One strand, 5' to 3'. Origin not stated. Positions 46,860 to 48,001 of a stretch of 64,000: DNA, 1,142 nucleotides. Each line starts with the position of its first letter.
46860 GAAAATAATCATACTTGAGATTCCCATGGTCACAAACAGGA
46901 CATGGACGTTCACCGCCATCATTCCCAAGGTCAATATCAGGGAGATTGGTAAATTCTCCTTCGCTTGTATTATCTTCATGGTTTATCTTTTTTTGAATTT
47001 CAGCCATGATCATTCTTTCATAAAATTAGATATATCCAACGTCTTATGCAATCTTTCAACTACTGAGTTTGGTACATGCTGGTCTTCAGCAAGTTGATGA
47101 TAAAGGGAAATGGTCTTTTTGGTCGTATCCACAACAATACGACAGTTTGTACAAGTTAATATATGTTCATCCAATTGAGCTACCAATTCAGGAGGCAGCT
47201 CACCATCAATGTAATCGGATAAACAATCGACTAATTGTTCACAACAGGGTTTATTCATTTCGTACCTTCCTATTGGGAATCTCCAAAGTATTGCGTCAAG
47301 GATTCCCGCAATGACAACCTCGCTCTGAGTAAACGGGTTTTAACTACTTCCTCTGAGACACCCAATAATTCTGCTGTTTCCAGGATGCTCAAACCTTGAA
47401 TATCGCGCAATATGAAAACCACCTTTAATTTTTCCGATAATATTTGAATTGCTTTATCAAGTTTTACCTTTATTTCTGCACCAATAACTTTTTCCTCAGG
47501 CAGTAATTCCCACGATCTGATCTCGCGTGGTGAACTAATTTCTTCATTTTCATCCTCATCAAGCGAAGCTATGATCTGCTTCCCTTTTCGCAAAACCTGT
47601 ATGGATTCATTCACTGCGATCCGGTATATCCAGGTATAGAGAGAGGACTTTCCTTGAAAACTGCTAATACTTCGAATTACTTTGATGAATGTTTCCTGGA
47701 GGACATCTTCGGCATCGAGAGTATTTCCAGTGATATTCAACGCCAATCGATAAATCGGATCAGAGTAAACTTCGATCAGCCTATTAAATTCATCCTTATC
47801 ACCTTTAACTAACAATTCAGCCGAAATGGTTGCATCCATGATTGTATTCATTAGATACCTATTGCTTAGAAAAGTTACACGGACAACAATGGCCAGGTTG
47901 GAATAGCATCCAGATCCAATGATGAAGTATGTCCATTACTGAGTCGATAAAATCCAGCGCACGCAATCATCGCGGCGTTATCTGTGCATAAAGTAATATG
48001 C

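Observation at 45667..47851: Redox-stress operon: ECF sigma, ZAS anti-sigma, Zn-ribbon, Sec-PDO, OsmC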

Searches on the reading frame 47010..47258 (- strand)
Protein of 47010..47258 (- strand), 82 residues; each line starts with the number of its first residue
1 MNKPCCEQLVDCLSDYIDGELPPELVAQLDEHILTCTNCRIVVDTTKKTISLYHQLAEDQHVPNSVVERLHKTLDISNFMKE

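Call 7: search_protein_families(library=pfam, proteins=[window:47010-47258:-], max_evalue=0.01)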
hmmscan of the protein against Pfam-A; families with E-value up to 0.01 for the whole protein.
window:47010-47258:- (82 aa): 1 family
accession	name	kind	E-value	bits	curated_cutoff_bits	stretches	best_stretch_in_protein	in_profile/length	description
PF13490.11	zf-HC2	-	7.9e-11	42.3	22.2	1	6-40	1-35/35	Putative zinc-finger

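Call 8: search_protein_families(library=ncbifam, proteins=[window:47010-47258:-], max_evalue=0.01)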
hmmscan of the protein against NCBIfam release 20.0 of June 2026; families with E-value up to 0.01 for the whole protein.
window:47010-47258:- (82 aa): 2 families
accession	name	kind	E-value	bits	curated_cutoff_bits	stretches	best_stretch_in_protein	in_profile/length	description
TIGR03988.1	antisig_RsrA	equivalog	4.5e-07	29.9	62.5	1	6-77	2-73/77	mycothiol system anti-sigma-R factor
NF052368.1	antisigmaE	subfamily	1.6e-05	24.7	50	1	6-40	4-38/48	anti-sigma factor family protein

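Call 12: find_encoding_contigs(protein=window:47010-47258:-, flank=6000, max_places=8)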
Protein window:47010-47258:- (82 aa): 5 contigs read that carry it; 5 places shown.
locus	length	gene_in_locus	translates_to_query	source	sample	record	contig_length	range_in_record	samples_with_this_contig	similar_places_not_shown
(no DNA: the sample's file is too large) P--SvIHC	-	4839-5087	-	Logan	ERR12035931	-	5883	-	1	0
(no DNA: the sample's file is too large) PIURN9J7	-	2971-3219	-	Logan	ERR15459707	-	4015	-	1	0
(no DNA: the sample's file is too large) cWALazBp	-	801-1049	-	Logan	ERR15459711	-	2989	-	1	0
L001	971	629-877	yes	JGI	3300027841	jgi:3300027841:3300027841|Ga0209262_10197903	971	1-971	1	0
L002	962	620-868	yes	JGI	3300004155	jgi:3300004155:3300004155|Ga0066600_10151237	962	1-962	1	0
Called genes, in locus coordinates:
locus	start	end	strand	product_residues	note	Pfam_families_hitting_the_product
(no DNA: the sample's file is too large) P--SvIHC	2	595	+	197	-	?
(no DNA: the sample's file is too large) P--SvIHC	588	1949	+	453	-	PF12390:Se-cys_synth_N, PF03841:SelA, PF00266:Aminotran_5 (weak)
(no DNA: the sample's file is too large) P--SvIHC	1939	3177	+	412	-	PF00557:Peptidase_M24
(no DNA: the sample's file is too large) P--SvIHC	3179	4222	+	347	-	PF00814:TsaD, PF22521:HypF_C_2 (weak)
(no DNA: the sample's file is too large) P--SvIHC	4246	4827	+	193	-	PF07638:Sigma70_ECF (weak), PF04542:Sigma70_r2, PF08281:Sigma70_r4_2, PF04545:Sigma70_r4 (weak)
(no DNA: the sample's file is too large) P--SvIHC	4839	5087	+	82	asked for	PF13490:zf-HC2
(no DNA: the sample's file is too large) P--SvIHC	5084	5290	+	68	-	-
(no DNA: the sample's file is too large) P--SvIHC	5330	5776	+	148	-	-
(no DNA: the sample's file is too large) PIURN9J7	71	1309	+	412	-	PF00557:Peptidase_M24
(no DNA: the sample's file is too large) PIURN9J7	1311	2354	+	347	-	PF00814:TsaD, PF22521:HypF_C_2 (weak)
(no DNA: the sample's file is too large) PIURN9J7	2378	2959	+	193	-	PF07638:Sigma70_ECF (weak), PF04542:Sigma70_r2, PF08281:Sigma70_r4_2, PF04545:Sigma70_r4 (weak)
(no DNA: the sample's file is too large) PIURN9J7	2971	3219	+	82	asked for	PF13490:zf-HC2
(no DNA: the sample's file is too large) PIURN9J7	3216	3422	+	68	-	-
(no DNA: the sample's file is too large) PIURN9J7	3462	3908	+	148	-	-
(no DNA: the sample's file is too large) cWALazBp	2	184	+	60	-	?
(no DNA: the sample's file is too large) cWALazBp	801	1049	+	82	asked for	PF13490:zf-HC2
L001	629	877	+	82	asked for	PF13490:zf-HC2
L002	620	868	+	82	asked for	PF13490:zf-HC2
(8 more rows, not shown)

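Call 52: find_related_loci(query=A3, collection=metagenome_contigs, flank=6000)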
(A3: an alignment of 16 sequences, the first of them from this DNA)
Query A3 (82 aa) in metagenome_contigs; peptide patterns used: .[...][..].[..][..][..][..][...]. (x = any residue, [..] = any of these).
600 stretches matched a pattern (row limit reached: there are more); 578 encode a relative of the query (tblastn E <= 1e-3); the best 80 are kept; 80 distinct loci.
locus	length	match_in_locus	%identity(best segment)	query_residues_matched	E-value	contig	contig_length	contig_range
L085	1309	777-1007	73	6-82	6e-37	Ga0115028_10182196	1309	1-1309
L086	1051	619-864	49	1-82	3e-24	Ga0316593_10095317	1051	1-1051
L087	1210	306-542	48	3-81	4e-23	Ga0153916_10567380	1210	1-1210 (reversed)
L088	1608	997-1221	52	6-80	5e-23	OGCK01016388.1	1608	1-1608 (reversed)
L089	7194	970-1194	49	6-80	6e-23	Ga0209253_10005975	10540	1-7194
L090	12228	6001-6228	51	6-81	9e-23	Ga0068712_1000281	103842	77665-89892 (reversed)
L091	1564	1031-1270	50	2-81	6e-23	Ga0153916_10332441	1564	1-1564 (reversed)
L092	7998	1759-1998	48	2-81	1e-22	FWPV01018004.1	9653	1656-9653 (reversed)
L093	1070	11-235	52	6-80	6e-23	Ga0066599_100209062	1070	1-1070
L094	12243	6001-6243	47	2-82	1e-22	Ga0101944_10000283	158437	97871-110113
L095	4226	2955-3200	44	1-82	2e-22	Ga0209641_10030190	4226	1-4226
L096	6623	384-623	50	3-81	3e-22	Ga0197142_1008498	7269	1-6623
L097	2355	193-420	49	6-81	3e-22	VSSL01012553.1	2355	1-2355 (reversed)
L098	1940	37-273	51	4-82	3e-22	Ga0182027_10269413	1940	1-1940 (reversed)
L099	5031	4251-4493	48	1-82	5e-22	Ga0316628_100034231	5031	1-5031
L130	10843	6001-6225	47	6-80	4e-21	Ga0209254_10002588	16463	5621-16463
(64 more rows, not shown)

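Call 54: search_solved_structures(query=A3, max_evalue=1, show_alignments=2)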
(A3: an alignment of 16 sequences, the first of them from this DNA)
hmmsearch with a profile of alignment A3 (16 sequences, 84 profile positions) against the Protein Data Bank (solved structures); distinct sequences matched with E-value up to 1: 6.
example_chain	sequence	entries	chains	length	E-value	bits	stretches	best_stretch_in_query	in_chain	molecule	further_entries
5frf_A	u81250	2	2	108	1.1e-05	28.7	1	3-77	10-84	ANTI-SIGMA FACTOR RSRA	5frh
5wuq_C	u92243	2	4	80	2.9e-05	27.4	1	8-75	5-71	Anti-sigma-W factor RsiW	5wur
7c4d_A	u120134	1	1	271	0.011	19.2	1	8-82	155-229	Putative esterase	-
8rlz_A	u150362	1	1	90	0.013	18.9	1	12-43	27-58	Antisigma factor DdvA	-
3hug_B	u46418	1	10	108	0.06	16.7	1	15-45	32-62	PROBABLE CONSERVED MEMBRANE PROTEIN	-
8rot_B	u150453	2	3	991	0.45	13.9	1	12-43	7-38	CHAT domain-containing protein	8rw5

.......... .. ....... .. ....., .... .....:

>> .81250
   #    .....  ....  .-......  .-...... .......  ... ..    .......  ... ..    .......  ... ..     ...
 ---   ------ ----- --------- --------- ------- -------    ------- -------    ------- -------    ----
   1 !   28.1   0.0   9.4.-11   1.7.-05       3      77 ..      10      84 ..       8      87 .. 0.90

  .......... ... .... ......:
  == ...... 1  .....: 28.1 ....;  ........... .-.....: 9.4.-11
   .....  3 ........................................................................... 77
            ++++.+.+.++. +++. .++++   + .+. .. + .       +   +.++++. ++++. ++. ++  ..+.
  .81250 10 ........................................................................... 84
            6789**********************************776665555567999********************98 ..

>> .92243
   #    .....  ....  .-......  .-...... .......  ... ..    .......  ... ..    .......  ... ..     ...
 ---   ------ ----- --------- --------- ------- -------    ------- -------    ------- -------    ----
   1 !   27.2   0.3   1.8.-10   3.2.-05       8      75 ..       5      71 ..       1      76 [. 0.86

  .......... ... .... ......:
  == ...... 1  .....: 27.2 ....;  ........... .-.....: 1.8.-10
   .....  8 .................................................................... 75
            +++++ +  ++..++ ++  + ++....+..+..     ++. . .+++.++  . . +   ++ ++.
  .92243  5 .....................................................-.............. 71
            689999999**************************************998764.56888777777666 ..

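Call 76: search_protein_families(library=pfam, proteins=[L130:31-666:+, L130:745-1764:+, L130:1767-2900:+, L130:2926-5043:-, L130:5275-5922:+, L130:6259-8163:-, L130:8169-9347:-, L130:9434-10831:-], max_evalue=0.001)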
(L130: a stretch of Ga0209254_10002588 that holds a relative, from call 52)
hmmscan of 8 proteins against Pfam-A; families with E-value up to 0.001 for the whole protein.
L130:31-666:+ (211 aa): 1 family
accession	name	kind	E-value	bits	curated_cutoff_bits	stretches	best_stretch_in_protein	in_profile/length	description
PF01551.29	Peptidase_M23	-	1.4e-07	32.1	28.7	1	77-160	12-92/96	Peptidase family M23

L130:745-1764:+ (339 aa): 1 family
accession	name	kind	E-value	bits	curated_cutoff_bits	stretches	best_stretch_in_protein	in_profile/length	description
PF00294.29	PfkB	-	2.6e-20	73.4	25.8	1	171-316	153-297/302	pfkB family carbohydrate kinase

L130:1767-2900:+ (377 aa): 3 families
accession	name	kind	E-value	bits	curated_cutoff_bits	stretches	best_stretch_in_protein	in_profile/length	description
PF07687.19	M20_dimer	-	2.5e-15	56.8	21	1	180-277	5-105/107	Peptidase dimerisation domain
PF01546.33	Peptidase_M20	-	4e-10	40.4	24.6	1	70-372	2-205/206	Peptidase family M20/M25/M40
PF04389.22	Peptidase_M28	-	1.2e-07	32.1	21.3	1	54-169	1-95/193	Peptidase family M28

L130:2926-5043:- (705 aa): 5 families
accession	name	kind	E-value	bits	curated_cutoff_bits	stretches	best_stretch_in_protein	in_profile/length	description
PF13549.11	ATP-grasp_5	-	1.3e-71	240.9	27.6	1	493-704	12-221/221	ATP-grasp domain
PF13607.11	Succ_CoA_lig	-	1.3e-52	177.7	27.4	1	160-297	1-138/138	Succinyl-CoA ligase like flavodoxin domain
PF13380.12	CoA_binding_2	-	8.5e-26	91.1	22.8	1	19-141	3-113/116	CoA binding domain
PF19045.5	Ligase_CoA_2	-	1.8e-09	38.3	23.7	1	309-453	2-149/162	Ligase-CoA domain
PF02629.25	CoA_binding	-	7.8e-07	30.2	22.3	1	16-104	3-94/97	CoA binding domain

L130:5275-5922:+ (215 aa): 4 families
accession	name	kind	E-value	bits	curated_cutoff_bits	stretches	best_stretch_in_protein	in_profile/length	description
PF04542.20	Sigma70_r2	-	1.3e-21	76.6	24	1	30-95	2-69/71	Sigma-70 region 2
PF08281.18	Sigma70_r4_2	-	1.4e-14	53.9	25.7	1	136-187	3-54/54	Sigma-70, region 4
PF04545.22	Sigma70_r4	-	1e-07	31.8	24.1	1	143-189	4-50/50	Sigma-70, region 4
PF07638.17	Sigma70_ECF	-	3e-05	24.4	21.1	0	135-192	124-184/185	ECF sigma factor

L130:6259-8163:- (634 aa): 6 families
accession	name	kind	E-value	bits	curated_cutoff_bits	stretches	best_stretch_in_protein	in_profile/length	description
PF00009.33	GTP_EFTU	-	2.5e-34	118.9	26.5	1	4-167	6-186/188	Elongation factor Tu GTP binding domain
PF09107.17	SelB-wing_3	-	2.7e-16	59.3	23.2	1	586-630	3-47/47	Elongation factor SelB, winged helix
PF25461.1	Beta-barrel_SelB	-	7.7e-15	55.4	27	1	277-359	6-80/80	Selenocysteine-specific elongation factor, beta-barrel domain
PF09106.17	SelB-wing_2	-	7.3e-13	48.8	22.3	1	457-503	4-52/57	Elongation factor SelB, winged helix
PF03144.31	GTP_EFTU_D2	-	2.4e-12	47.5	30.3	1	193-259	1-72/73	Elongation factor Tu domain 2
PF01926.29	MMR_HSR1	-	1e-05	26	21.9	1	4-100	2-100/113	50S ribosome-binding GTPase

L130:8169-9347:- (392 aa): 0 families

L130:9434-10831:- (465 aa): 1 family
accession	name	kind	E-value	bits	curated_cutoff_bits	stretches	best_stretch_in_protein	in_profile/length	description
PF00361.26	Proton_antipo_M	-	4.1e-16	59.5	21.5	1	180-390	81-288/294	NADH:quinone oxidoreductase/Mrp antiporter, TM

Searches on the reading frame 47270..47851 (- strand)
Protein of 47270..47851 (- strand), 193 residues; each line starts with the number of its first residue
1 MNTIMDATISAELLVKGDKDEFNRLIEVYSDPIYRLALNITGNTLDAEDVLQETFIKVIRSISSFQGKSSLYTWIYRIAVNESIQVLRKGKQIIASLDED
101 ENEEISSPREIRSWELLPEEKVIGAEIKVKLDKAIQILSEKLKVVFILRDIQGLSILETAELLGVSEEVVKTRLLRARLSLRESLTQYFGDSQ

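Call 7: search_protein_families(library=pfam, proteins=[window:47270-47851:-], max_evalue=0.01)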
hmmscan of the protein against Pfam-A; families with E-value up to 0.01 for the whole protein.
window:47270-47851:- (193 aa): 5 families
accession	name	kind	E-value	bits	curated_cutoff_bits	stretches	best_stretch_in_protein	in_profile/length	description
PF04542.20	Sigma70_r2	-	3.6e-18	65.6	24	1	25-91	1-69/71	Sigma-70 region 2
PF08281.18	Sigma70_r4_2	-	1.4e-13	50.7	25.7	1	130-181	3-54/54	Sigma-70, region 4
PF04545.22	Sigma70_r4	-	2e-07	30.9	24.1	1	134-183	1-50/50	Sigma-70, region 4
PF07638.17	Sigma70_ECF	-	2e-06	28.3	21.1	1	16-185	13-183/185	ECF sigma factor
PF12645.13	HTH_16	-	0.00021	21.8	22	1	15-66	8-65/65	Helix-turn-helix domain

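Call 8: search_protein_families(library=ncbifam, proteins=[window:47270-47851:-], max_evalue=0.01)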
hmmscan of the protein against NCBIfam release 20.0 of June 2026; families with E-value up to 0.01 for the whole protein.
window:47270-47851:- (193 aa): 100 families (the best 25 are shown)
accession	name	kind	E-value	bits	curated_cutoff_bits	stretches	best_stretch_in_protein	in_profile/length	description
NF008888.0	PRK11922.1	equivalog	3.5e-43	147.9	204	1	12-190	22-201/231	RNA polymerase sigma factor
NF007223.0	PRK09641.1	equivalog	1.4e-36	126.2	209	1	12-186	10-185/187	RNA polymerase sigma factor SigW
TIGR02937.1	sigma70-ECF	superfamily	5.5e-33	113.9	42.9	1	21-185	2-165/165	sigma-70 family RNA polymerase sigma factor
TIGR02948.1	SigW_bacill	equivalog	1.5e-32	113.2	243.1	1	14-186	12-185/187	RNA polymerase sigma factor SigW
NF009166.1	PRK12513.1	equivalog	1.1e-31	110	206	1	16-188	18-189/193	RNA polymerase sigma factor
TIGR02939.1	RpoE_Sigma70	equivalog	2.5e-31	109.2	236.15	1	14-185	14-186/190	RNA polymerase sigma factor RpoE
TIGR02950.1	SigM_subfam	subfamily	5.1e-28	97.9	147.95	1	24-185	4-158/159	RNA polymerase sigma factor, SigM family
NF007225.0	PRK09643.1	equivalog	8.5e-28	97.4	190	1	14-188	21-185/204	RNA polymerase sigma factor SigM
NF007229.0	PRK09647.1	equivalog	3.1e-27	95.4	265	1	19-187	43-204/220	RNA polymerase sigma factor SigE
TIGR02954.1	Sig70_famx3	hypoth_equivalog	3.7e-27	95.1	188.5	1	13-187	9-169/170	RNA polymerase sigma-70 factor, TIGR02954 family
NF006089.0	PRK08241.1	subfamily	9.3e-27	94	240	1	16-184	18-203/343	RNA polymerase subunit sigma-70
NF006930.0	PRK09415.1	subfamily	9.7e-27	93.9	198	1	19-186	15-176/179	RNA polymerase factor sigma C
NF007220.0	PRK09639.1-5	equivalog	1.2e-26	93.6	260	1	20-187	3-166/181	RNA polymerase sigma factor SigX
NF058625.1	sigma_PG0214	equivalog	4.1e-26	91.7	130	1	19-187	3-163/170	GFO_1088 family ECF-type sigma factor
TIGR02960.1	SigX5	hypoth_equivalog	3.9e-25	88.7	264.75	1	18-187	3-192/322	RNA polymerase sigma-70 factor, TIGR02960 family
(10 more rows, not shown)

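Call 62: search_solved_structures(query=window:47270-47851:-, max_evalue=1e-8)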
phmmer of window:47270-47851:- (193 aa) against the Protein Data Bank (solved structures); distinct sequences matched with E-value up to 1e-8: 16.
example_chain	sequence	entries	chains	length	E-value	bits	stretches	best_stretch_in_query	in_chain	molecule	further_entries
5wuq_A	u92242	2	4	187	2.2e-27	99.2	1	14-185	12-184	ECF RNA polymerase sigma factor SigW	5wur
6in7_B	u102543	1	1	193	1.5e-21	80.3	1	12-185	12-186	RNA polymerase sigma-H factor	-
8z6g_B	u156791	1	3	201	1.6e-21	80.2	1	12-185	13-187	RNA polymerase sigma factor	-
1or7_A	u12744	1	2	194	2.3e-21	79.6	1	9-181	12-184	RNA polymerase sigma-E factor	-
6jbq_F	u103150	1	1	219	3.5e-21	79.1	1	9-181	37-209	ECF RNA polymerase sigma-E factor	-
9m9d_F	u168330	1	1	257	2.5e-19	73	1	20-186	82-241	ECF RNA polymerase sigma factor SigE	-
9m9e_F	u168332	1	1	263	2.7e-19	72.9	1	20-186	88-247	ECF RNA polymerase sigma factor SigE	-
9m98_F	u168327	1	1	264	2.8e-19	72.9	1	20-186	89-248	ECF RNA polymerase sigma factor SigE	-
7qh5_A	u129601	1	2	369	2.1e-15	60.2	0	10-99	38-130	RNA polymerase sigma factor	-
5zx2_F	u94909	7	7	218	2.8e-15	59.8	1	29-186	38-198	ECF RNA polymerase sigma factor SigH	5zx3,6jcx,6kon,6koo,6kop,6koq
6jcy_F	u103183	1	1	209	4.6e-15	59.1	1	29-186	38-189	ECF RNA polymerase sigma factor SigH,ECF RNA polymerase sigma factor SigE,ECF RNA polymera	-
2map_A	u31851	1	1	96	4.4e-13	52.7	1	9-86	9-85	RNA polymerase sigma factor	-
2mao_A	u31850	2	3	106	5.5e-13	52.4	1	9-86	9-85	RNA polymerase sigma factor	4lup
6dxo_A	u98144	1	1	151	1.1e-12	51.4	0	16-81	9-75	RNA polymerase ECF-subfamily sigma factor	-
5or5_A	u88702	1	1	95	1.5e-09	41.2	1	9-86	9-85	ECF RNA polymerase sigma-E factor,ECF RNA polymerase sigma factor SigW,ECF RNA polymerase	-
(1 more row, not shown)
